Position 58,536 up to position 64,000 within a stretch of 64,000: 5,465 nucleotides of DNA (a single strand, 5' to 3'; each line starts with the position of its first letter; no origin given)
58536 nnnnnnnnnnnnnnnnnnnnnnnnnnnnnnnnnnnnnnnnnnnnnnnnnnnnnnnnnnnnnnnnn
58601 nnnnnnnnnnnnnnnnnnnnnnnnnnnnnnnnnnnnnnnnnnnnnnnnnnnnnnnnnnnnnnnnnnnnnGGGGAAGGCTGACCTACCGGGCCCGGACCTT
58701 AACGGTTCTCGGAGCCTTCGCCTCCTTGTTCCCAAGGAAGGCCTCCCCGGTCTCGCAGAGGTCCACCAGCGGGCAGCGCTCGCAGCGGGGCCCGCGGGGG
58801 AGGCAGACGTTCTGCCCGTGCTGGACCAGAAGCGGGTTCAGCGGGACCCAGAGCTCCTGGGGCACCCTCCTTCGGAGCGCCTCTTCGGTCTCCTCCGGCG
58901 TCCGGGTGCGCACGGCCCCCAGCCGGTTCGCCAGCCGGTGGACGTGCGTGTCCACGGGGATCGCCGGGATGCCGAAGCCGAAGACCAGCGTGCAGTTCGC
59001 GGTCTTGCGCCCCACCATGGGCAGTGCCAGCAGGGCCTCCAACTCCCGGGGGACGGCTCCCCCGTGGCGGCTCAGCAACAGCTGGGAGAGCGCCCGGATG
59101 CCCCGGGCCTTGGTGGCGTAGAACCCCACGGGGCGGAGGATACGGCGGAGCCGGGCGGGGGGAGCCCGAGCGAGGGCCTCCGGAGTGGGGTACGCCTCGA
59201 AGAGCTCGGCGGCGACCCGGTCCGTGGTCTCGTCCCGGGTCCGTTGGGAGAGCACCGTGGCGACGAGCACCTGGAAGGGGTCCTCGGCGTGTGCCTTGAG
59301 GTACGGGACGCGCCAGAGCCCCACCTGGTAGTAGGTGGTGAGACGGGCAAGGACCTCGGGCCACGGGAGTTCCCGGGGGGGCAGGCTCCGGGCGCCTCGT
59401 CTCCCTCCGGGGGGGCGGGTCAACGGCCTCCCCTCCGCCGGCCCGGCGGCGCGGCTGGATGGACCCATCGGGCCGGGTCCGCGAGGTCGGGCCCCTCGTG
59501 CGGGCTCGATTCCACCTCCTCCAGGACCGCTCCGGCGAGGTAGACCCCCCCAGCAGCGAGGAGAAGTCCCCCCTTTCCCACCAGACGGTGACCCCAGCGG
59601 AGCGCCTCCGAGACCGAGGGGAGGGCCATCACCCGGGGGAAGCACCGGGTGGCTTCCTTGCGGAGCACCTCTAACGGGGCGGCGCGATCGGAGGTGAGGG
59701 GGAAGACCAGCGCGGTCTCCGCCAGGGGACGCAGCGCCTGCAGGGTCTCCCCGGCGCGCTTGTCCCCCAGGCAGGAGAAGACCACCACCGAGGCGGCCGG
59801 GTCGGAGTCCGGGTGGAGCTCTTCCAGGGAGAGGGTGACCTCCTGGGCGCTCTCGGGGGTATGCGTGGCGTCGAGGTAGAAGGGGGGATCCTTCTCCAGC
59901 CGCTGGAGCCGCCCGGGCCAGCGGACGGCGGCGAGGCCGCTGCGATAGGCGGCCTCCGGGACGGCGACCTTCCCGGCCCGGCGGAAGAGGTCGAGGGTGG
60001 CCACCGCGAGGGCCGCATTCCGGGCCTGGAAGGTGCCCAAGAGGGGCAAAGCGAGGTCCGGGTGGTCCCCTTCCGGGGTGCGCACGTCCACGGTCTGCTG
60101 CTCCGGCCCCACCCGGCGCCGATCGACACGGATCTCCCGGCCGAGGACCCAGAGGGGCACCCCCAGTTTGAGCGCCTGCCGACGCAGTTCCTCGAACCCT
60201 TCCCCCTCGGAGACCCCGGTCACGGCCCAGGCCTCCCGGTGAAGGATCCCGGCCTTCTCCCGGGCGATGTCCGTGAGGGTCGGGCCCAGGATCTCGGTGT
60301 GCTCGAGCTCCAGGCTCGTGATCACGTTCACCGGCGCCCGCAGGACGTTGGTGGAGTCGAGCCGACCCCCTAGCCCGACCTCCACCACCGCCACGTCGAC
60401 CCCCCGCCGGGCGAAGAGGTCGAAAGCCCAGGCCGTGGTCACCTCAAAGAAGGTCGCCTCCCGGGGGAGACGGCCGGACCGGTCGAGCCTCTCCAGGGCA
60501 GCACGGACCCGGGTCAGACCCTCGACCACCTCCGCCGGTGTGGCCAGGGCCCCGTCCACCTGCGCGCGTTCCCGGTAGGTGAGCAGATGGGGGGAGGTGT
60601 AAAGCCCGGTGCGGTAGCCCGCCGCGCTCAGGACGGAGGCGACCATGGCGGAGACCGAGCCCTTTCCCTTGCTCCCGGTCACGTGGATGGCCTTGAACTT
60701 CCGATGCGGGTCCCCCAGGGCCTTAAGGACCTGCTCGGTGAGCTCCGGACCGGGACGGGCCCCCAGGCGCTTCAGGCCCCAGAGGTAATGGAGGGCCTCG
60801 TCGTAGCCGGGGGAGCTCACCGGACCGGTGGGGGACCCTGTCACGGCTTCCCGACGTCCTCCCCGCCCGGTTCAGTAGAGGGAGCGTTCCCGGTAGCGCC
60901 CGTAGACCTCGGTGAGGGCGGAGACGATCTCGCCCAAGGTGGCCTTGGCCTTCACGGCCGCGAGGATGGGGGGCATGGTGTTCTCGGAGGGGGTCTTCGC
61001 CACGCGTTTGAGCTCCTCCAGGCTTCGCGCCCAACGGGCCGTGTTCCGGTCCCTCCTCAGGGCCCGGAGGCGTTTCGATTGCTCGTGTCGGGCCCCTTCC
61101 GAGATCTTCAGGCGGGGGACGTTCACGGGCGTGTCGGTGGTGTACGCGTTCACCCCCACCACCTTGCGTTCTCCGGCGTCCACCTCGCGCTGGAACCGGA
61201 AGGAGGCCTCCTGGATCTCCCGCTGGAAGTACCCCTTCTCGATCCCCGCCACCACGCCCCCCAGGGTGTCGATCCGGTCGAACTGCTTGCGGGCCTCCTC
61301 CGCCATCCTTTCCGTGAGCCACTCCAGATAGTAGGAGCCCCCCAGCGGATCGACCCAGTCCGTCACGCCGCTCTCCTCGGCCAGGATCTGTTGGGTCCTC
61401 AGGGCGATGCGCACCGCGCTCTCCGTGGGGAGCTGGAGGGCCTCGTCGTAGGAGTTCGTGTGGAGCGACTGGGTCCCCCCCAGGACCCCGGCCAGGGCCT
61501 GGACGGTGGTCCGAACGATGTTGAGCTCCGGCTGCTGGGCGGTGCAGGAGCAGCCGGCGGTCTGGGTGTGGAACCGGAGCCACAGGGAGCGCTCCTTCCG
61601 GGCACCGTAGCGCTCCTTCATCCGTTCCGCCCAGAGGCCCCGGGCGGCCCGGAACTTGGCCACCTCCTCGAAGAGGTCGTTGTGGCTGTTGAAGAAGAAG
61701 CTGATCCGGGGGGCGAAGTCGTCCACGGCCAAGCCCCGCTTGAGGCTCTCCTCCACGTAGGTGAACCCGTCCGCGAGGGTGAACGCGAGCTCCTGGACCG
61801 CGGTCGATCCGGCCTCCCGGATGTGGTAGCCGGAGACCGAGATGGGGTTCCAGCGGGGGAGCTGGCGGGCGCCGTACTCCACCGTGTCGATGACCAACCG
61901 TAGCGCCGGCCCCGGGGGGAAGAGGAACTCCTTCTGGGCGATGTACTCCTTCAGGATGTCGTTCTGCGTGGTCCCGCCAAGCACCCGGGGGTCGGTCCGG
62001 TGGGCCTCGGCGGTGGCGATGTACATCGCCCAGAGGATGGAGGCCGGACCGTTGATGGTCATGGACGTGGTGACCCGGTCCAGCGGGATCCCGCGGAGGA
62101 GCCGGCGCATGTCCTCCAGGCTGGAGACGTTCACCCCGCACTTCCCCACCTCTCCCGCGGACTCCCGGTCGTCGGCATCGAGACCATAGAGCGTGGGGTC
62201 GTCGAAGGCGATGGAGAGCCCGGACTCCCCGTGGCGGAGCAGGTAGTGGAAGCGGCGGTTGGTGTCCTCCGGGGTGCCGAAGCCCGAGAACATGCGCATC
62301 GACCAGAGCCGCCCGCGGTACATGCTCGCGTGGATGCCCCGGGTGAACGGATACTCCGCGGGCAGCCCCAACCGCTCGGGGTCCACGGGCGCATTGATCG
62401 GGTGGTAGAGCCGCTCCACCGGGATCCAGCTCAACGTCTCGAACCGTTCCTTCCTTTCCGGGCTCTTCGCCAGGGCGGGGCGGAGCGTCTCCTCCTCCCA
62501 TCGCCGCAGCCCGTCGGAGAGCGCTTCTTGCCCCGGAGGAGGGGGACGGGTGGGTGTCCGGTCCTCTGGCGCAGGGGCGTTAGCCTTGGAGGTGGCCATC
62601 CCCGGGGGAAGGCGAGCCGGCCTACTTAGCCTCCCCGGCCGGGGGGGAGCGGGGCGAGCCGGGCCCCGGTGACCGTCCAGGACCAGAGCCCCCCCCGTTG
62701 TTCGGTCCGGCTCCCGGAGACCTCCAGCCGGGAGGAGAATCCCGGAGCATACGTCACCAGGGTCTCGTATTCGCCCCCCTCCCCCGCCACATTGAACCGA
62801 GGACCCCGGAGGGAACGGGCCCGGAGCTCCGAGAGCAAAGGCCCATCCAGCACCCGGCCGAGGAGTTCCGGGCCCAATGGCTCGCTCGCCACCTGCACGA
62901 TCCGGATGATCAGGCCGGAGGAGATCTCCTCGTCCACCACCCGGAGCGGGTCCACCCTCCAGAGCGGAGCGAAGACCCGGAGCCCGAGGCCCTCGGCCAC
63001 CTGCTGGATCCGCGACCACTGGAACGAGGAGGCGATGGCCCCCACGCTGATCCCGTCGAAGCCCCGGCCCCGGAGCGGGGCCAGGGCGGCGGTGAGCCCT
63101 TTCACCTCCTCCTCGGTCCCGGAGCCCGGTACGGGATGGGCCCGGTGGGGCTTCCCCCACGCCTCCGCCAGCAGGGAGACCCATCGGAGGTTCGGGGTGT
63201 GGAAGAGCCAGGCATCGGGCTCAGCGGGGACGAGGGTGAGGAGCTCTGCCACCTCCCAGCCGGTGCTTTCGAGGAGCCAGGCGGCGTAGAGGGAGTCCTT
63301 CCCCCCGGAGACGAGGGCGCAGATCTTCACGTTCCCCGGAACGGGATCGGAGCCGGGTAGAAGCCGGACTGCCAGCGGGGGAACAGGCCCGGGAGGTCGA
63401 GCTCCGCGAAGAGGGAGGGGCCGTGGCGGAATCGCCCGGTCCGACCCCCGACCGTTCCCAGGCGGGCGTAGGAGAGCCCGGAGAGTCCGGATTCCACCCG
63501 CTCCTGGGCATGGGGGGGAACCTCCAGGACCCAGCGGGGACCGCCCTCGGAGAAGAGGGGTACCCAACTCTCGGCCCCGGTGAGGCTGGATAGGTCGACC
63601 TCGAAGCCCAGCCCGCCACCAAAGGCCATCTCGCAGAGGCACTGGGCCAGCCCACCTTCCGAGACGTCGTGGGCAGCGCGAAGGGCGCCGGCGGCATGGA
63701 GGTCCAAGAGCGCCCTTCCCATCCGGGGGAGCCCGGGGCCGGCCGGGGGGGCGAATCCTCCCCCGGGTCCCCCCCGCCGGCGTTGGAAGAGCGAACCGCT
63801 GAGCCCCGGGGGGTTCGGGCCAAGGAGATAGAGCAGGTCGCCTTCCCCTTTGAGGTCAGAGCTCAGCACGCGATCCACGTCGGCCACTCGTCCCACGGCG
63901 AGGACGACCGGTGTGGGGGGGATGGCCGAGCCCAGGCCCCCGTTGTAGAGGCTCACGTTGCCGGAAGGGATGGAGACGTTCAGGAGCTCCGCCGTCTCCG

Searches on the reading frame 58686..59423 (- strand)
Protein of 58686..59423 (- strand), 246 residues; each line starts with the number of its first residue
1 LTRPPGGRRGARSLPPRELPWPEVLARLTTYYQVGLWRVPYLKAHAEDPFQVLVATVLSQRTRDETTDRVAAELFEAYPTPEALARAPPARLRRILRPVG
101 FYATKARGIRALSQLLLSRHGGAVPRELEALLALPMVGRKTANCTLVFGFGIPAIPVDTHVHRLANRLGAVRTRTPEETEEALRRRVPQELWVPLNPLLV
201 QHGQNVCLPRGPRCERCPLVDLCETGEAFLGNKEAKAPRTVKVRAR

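Call 74: search_protein_families(library=pfam, proteins=[window:58686-59423:-], max_evalue=0.0001)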
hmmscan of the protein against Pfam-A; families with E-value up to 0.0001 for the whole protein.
window:58686-59423:- (246 aa): 1 family
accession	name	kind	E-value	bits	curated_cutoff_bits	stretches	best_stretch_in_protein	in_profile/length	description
PF00730.31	HhH-GPD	-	9.6e-28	97.1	26.2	1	54-188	1-107/108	HhH-GPD superfamily base excision DNA repair protein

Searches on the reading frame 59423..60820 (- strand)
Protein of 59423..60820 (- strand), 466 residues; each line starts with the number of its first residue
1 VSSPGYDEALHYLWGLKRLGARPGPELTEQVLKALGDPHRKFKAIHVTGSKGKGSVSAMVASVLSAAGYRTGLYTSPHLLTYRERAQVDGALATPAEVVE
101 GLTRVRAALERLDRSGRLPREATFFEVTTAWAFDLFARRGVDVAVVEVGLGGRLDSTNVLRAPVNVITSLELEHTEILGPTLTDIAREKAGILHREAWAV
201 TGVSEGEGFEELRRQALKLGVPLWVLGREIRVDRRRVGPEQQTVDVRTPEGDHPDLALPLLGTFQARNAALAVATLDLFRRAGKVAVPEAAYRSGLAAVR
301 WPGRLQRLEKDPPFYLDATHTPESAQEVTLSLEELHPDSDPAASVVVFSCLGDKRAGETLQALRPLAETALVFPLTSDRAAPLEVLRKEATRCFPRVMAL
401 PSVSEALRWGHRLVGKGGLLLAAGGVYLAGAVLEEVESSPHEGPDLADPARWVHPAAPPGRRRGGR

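Call 74: search_protein_families(library=pfam, proteins=[window:59423-60820:-], max_evalue=0.0001)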
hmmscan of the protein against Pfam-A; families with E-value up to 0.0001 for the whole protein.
window:59423-60820:- (466 aa): 2 families
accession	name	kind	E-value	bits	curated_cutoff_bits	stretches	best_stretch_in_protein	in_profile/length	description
PF08245.18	Mur_ligase_M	-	3.7e-12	47.1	24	1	47-275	1-199/200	Mur ligase middle domain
PF02875.26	Mur_ligase_C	-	3.2e-09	38.1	28.4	1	303-424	1-125/127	Mur ligase, glutamate ligase domain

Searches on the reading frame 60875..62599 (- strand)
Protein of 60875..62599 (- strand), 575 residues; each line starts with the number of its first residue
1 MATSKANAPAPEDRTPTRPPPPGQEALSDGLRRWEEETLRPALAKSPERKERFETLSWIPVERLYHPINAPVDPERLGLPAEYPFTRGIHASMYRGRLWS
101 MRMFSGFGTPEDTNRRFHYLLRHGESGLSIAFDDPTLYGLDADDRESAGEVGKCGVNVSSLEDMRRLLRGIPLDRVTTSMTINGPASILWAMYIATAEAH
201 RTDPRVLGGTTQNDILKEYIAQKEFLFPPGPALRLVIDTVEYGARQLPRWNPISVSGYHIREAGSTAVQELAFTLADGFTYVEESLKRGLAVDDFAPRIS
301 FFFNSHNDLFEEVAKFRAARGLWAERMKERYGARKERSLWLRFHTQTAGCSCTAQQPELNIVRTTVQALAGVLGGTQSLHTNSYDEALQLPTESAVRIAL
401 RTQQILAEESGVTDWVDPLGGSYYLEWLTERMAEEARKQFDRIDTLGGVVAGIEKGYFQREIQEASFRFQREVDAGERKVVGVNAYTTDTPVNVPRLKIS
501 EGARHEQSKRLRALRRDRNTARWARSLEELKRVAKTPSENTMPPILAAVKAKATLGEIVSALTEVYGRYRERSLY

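Call 74: search_protein_families(library=pfam, proteins=[window:60875-62599:-], max_evalue=0.0001)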
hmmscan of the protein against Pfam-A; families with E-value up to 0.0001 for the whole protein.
window:60875-62599:- (575 aa): 1 family
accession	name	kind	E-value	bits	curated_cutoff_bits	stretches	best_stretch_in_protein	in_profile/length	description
PF01642.28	MM_CoA_mutase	-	4e-209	695.9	22.1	1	55-567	2-512/512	Methylmalonyl-CoA mutase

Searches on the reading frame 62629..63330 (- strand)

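Call 74: search_protein_families(library=pfam, proteins=[window:62629-63330:-], max_evalue=0.0001)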
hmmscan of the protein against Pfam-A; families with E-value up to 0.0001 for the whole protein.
window:62629-63330:- (234 aa): 1 family
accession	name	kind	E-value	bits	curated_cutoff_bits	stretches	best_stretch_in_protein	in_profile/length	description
PF01902.24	Diphthami_syn_2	-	5e-41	141.1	23.2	1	1-220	1-214/219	Diphthamide synthase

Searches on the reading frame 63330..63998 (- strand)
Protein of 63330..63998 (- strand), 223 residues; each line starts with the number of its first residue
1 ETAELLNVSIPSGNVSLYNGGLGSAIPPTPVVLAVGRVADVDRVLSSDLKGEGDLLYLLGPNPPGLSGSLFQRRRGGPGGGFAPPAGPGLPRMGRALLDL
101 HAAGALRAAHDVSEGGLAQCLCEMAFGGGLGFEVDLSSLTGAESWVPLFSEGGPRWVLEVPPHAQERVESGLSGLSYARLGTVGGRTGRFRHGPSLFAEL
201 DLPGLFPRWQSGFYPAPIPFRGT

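Call 74: search_protein_families(library=pfam, proteins=[window:63330-63998:-], max_evalue=0.0001)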
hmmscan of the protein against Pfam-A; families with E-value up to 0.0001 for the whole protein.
window:63330-63998:- (223 aa): 1 family
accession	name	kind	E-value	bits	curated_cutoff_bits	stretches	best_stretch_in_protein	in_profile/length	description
PF02769.27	AIRS_C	-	7.6e-17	62.3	23.1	1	52-187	2-149/156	AIR synthase related protein, C-terminal domain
